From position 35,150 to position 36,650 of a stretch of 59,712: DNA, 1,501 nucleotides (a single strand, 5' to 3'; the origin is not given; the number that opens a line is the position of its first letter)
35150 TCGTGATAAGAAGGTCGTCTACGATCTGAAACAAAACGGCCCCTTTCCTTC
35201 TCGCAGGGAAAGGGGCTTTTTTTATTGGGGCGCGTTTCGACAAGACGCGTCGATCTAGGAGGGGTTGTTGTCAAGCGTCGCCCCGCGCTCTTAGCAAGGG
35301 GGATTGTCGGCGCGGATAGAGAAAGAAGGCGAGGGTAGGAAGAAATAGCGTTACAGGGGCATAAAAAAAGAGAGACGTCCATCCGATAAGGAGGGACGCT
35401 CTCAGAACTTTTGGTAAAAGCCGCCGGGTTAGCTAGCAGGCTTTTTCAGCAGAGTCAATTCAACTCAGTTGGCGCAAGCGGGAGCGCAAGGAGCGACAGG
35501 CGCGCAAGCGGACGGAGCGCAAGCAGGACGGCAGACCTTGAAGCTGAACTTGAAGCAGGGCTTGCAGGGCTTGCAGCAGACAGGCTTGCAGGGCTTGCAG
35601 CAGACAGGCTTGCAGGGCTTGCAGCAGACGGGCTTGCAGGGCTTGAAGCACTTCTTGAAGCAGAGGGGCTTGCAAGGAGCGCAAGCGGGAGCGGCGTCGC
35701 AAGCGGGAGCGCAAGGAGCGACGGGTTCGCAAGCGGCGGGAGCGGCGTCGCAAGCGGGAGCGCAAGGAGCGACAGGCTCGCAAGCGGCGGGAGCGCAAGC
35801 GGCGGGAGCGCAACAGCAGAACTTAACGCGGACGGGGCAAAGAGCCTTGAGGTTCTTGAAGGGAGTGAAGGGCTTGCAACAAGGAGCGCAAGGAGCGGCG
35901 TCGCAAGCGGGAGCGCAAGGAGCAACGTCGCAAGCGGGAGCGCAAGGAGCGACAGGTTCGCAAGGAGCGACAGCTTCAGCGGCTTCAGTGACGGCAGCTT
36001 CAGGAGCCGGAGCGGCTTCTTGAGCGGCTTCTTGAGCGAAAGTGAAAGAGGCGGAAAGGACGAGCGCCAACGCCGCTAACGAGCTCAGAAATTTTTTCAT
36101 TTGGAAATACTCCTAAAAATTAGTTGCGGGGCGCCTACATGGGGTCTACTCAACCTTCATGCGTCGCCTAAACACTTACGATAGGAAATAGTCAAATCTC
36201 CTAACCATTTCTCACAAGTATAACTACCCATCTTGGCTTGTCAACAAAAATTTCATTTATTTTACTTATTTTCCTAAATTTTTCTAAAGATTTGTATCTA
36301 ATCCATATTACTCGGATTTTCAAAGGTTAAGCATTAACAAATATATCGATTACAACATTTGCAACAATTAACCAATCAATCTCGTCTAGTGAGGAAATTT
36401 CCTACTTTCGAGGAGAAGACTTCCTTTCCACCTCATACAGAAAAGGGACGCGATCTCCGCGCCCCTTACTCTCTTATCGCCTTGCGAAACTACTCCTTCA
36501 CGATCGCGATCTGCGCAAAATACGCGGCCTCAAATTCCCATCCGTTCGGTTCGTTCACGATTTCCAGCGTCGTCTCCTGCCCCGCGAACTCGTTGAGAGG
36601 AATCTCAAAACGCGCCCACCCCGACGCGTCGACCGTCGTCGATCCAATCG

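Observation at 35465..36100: Secreted repeat protein with about 21% cysteine, resembling disulfide-crosslinked envelope or keratin-associated proteins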

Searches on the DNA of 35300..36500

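Call 40: search_rna_families(source=window, start=35300, end=36500, threshold=evalue, max_evalue=1)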
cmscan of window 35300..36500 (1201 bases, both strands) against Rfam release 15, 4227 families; matches with E-value up to 1: 2.
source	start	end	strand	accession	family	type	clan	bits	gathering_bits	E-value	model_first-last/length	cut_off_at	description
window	36304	36418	-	RF02955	EGFOA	Gene; sRNA;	-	21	37.7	0.32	1-108/108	no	EGFOA RNA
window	36292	36363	-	RF01295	SCARNA7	Gene; snRNA; snoRNA; scaRNA;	-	13.4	65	0.89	1-330/330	no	Small Cajal body-specific RNA 7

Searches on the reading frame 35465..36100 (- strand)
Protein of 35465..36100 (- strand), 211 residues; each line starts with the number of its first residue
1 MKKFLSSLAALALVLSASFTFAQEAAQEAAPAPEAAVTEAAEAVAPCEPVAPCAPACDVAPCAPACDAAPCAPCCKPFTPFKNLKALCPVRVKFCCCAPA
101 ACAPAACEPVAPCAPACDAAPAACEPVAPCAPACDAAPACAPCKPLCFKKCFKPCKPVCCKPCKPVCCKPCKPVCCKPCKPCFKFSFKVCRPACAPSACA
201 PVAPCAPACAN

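Call 8: search_protein_families(library=pfam, proteins=[window:35465-36100:-], max_evalue=0.01)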
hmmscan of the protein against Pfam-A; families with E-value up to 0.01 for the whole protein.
window:35465-36100:- (211 aa): 0 families

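Call 9: find_homologous_proteins(query=window:35465-36100:-, max_evalue=0.001)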
Query window:35465-36100:- (211 aa): 4 proteins with E <= 0.001 among 6509 candidates.
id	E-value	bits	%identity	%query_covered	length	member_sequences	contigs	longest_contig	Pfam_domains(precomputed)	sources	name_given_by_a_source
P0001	3.1e-13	68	45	98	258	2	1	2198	-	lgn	-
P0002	7.3e-10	57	40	85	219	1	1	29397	-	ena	-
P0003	7.5e-9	54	63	35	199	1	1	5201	-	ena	-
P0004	2.7e-4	39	38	60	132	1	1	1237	-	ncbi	-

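Call 12: find_encoding_contigs(protein=P0002, flank=10000)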
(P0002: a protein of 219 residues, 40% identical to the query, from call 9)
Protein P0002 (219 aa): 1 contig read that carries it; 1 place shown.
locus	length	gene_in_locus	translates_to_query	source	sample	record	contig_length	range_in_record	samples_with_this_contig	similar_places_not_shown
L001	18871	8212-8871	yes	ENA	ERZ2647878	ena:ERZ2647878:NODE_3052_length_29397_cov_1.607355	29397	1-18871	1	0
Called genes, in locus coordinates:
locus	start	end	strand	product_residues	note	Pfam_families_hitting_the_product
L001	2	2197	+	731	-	?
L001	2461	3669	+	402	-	PF07517:SecA_DEAD, PF00270:DEAD (faint), PF01043:SecA_PP_bind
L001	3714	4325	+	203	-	PF21090:P-loop_SecA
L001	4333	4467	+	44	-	-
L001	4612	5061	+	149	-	PF00709:Adenylsucc_synt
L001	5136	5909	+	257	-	PF00709:Adenylsucc_synt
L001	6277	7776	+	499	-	PF03747:ADP_ribosyl_GH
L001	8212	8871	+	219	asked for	-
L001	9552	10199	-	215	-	PF00266:Aminotran_5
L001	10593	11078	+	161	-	PF09371:Tex_N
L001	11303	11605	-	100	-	-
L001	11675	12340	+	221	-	PF14639:YqgF (weak), PF16921:Tex_YqgF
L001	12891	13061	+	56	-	-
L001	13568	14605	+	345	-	PF00195:Chal_sti_synt_N (weak), PF08545:ACP_syn_III, PF08541:ACP_syn_III_C (weak)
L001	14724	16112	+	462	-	PF00206:Lyase_1, PF14698:ASL_C2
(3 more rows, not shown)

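Call 14: find_related_loci(query=A2, collection=genome_contigs, flank=6000)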
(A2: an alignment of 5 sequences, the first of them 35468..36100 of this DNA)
Query A2 (211 aa) in genome_contigs; peptide patterns used: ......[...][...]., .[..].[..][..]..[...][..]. (x = any residue, [..] = any of these).
340 stretches matched a pattern; 11 encode a relative of the query (tblastn E <= 1e-3); 11 distinct loci.
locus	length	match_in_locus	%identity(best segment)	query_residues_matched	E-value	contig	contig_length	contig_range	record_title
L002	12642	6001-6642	56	1-192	7e-33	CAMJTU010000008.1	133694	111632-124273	MAG: uncultured Planctomycetaceae bacterium isolate SRR12081293_bin.40_metaWRAP_v1.3_MAG genome assembly, contig: ERZ122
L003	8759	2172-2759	68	1-191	1e-20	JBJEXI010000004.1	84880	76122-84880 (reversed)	MAG: Thermoguttaceae bacterium isolate PUUB40_bin.050 NODE_104_length_84880_cov_9.095161, whole genome shotgun sequence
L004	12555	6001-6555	48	1-197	2e-16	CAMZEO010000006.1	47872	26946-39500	MAG TPA_asm: uncultured Planctomycetales bacterium isolate SRR10912533_bin.63_metaWRAP_v1.3_MAG genome assembly, contig:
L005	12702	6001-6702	48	1-197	7e-16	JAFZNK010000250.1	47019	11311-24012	MAG: Thermoguttaceae bacterium isolate RGIG7925 Water_buffalos_Rumen-1__c952463, whole genome shotgun sequence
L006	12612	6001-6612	44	1-174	9e-16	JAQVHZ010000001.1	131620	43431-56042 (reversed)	MAG: Thermoguttaceae bacterium isolate STE_28 NODE_168_length_131620_cov_4.878800_Sandtown_E, whole genome shotgun seque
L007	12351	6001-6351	65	75-191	2e-14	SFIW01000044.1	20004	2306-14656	MAG: Planctomycetaceae bacterium isolate W1P25.044 Contig1178, whole genome shotgun sequence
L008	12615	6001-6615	44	1-207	4e-19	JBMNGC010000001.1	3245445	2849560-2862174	MAG: Thermoguttaceae bacterium isolate SBF912LR0HQ0207 contig_1684, whole genome shotgun sequence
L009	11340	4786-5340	61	1-189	1e-11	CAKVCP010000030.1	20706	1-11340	MAG: uncultured Thermoguttaceae bacterium isolate REFINED_METABAT215_TOP10_CONTIGS_1500_ASSEMBLY_K77_MERGED__Hadza_MoBio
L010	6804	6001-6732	41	1-182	3e-10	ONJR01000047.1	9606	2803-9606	uncultured planctomycete isolate RUG369 genome assembly, contig: k87_4958849, whole genome shotgun sequence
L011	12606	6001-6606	46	1-187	4e-7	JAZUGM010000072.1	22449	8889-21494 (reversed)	MAG: Thermoguttaceae bacterium isolate T1900045285_TH20190055.MAGScoT_cleanbin_000039 SGB_5988_k141_2493964, whole genom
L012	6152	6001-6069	83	1-23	5e-7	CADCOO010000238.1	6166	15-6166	MAG: uncultured planctomycete isolate RUG14836 genome assembly, contig: RUG14836_asm_238, whole genome shotgun sequence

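Call 34: search_protein_representatives(alignment_id=A4)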
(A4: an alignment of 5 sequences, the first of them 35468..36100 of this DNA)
Query: 5 sequences, 180 profile positions. Proteins with E-value up to 0.001 (for the whole library): 6; up to 1e-10: 5; up to 1e-30: 3. The best 6 are listed.
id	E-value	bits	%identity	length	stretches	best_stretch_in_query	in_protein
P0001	7.6e-59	215.4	-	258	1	1-179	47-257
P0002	9.1e-40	153.2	-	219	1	1-175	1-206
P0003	1.5e-31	126.4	-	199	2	1-70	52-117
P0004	1.5e-20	90.6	-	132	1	1-178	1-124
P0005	3.3e-13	66.6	-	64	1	1-56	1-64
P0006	4.1e-04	37.0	-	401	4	37-119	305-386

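Call 36: predict_structure(alignment_id=A4)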
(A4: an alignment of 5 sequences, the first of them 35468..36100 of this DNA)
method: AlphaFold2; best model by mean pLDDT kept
length: 211 residues; sequences in the alignment: 5
mean_pLDDT: 43.1   pTM: 0.19
mean pLDDT of the five models: 43.1, 42.6, 40.3, 39.2, 37.9
residues with pLDDT >= 90: 0; 70-90: 14; 50-70: 24; < 50: 173
segments of 3 or more residues with pLDDT < 50: 33-35, 37-42, 52-211
pLDDT, mean of each block of 10 residues (from residue 1): 72 74 59 47 50 44 35 41 44 40 39 41 41 36 40 36 32 32 37 32 33 31
secondary structure, 60 per line:
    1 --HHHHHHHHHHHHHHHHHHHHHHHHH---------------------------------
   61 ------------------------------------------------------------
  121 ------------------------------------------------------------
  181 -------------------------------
elements in order: H3-27

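Call 46: search_protein_families(library=pfam, alignment_id=A6, max_evalue=10)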
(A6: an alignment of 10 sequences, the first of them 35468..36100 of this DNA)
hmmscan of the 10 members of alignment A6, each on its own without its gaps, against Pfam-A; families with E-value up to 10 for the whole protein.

A. member 1, window:35468-36100:- (211 aa): 0 families

B. families by the number of members that match (of 10 scanned): 6 families
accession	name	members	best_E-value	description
PF11106.13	YjbE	2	0.34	Exopolysaccharide production protein YjbE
PF04956.18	TrbC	1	0.016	TrbC/VIRB2 pilin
PF20130.4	DUF6520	1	0.062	Family of unknown function (DUF6520)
PF02948.20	Amelogenin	1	0.38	Amelogenin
PF12393.13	Dr_adhesin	1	4.4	Dr family adhesin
PF23957.1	DUF7286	1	7.4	Family of unknown function (DUF7286)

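Call 47: search_solved_structures(query=A6, max_evalue=10)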
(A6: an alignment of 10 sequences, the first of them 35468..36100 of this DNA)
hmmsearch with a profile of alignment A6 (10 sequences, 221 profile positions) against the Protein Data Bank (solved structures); distinct sequences matched with E-value up to 10: 3.
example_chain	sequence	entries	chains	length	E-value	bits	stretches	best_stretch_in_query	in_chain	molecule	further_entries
1ijx_A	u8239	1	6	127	0.28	14.5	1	61-155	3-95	SECRETED FRIZZLED-RELATED SEQUENCE PROTEIN 3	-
6nfr_A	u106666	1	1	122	4.9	10.4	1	1-52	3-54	CopC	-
6nfq_A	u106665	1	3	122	7.5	9.8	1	1-52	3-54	CopC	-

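Call 48: search_protein_families(library=ncbifam, proteins=[window:35468-36100:-, L005:6001-6756:+, L011:6001-6681:+, L002:2931-4052:+, L002:4134-5537:+], max_evalue=0.1)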
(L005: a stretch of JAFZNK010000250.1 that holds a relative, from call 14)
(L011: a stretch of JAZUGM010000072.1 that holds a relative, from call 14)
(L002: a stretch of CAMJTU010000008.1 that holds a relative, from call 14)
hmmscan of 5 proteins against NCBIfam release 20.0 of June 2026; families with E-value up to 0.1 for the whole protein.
window:35468-36100:- (211 aa): 0 families

L005:6001-6756:+ (252 aa): 0 families

L011:6001-6681:+ (227 aa): 2 families
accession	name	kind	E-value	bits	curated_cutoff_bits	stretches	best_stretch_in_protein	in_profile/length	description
NF038029.1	LP_plasma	domain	0.033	14.7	24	1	1-19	1-19/24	lipoprotein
NF011492.0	PRK14900.1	equivalog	0.038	11.8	1783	1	20-196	906-1032/1044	valine--tRNA ligase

L002:2931-4052:+ (373 aa): 1 family
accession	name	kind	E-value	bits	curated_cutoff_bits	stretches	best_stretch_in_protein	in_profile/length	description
TIGR03001.1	Sig-70_gmx1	subfamily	0.0077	15.6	154.6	1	177-269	78-170/244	RNA polymerase sigma-70 factor, Myxococcales family 1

L002:4134-5537:+ (467 aa): 1 family
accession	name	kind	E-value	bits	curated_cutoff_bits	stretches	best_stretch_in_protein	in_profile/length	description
TIGR02917.1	PEP_TPR_lipo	equivalog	6.6e-05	21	312.2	1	370-463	426-517/899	XrtA/PEP-CTERM system TPR-repeat protein PrsT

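Call 57: find_encoding_contigs(protein=P0001, flank=3000)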
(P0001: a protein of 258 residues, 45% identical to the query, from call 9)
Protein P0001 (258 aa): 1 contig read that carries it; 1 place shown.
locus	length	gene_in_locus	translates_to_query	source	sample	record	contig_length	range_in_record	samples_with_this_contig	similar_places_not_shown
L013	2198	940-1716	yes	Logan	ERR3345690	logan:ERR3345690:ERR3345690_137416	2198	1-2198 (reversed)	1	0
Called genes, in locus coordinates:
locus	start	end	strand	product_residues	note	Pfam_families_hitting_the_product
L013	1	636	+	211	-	?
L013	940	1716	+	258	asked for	-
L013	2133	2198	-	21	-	?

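Call 58: find_encoding_contigs(protein=P0003, flank=5000)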
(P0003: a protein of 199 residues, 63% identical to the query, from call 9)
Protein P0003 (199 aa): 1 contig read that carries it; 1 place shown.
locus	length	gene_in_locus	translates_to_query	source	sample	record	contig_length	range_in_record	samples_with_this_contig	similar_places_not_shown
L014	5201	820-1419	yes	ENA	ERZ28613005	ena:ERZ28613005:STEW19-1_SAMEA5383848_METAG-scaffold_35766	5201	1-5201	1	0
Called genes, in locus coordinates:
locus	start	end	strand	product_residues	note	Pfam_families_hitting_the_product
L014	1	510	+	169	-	?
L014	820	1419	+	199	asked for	-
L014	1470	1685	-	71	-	-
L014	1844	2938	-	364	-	PF00266:Aminotran_5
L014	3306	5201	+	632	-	?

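Call 59: find_encoding_contigs(protein=P0004, flank=3000)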
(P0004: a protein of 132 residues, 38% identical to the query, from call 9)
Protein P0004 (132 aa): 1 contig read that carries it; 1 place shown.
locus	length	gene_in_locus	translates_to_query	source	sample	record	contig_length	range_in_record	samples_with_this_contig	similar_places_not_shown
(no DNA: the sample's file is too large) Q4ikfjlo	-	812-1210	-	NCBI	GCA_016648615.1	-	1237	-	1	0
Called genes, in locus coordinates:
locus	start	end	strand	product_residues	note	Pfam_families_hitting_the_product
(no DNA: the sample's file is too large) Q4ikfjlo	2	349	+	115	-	?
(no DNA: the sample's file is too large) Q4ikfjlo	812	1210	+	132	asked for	-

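Call 60: list_cluster_members(proteins=[window:35468-36100:-, window:35411-36076:+, window:35469-36020:+, L003:2172-2828:+, L007:5785-6429:+, L009:4786-5415:+, L005:6001-6756:+, L011:6001-6681:+, L002:6001-6714:+, L008:6001-6654:+])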
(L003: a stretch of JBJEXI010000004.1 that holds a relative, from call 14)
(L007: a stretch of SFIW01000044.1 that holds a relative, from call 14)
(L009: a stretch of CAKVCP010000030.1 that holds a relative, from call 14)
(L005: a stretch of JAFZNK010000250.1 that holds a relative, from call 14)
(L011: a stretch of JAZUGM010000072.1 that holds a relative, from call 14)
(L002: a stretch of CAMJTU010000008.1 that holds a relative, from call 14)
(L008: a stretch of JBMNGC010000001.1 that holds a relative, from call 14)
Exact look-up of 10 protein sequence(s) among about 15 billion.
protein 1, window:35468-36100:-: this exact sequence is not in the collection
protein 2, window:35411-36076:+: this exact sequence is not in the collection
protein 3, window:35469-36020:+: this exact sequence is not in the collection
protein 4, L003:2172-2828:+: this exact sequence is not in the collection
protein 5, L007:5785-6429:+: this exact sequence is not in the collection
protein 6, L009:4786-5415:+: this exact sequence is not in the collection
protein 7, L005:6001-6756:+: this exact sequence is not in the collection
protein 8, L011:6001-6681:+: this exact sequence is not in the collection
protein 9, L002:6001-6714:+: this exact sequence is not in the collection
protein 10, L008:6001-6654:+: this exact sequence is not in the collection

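Call 67: find_related_loci(query=A6, collection=metagenome_contigs, flank=1500)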
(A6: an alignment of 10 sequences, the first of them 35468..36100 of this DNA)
Query A6 (211 aa) in metagenome_contigs; peptide patterns used: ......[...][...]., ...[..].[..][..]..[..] (x = any residue, [..] = any of these).
379 stretches matched a pattern; 8 encode a relative of the query (tblastn E <= 1e-3); 8 distinct loci.
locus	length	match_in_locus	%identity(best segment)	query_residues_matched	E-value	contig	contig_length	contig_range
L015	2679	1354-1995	55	1-192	2e-34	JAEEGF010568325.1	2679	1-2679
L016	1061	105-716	56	1-192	5e-34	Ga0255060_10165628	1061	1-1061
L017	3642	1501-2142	51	1-192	3e-31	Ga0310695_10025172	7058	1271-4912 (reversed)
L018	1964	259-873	54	1-192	1e-26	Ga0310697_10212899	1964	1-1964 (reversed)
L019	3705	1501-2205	49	1-197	7e-18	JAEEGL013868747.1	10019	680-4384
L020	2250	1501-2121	43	1-174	9e-18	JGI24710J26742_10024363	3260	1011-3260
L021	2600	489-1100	44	1-174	2e-16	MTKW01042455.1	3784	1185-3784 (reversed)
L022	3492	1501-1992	41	1-112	2e-11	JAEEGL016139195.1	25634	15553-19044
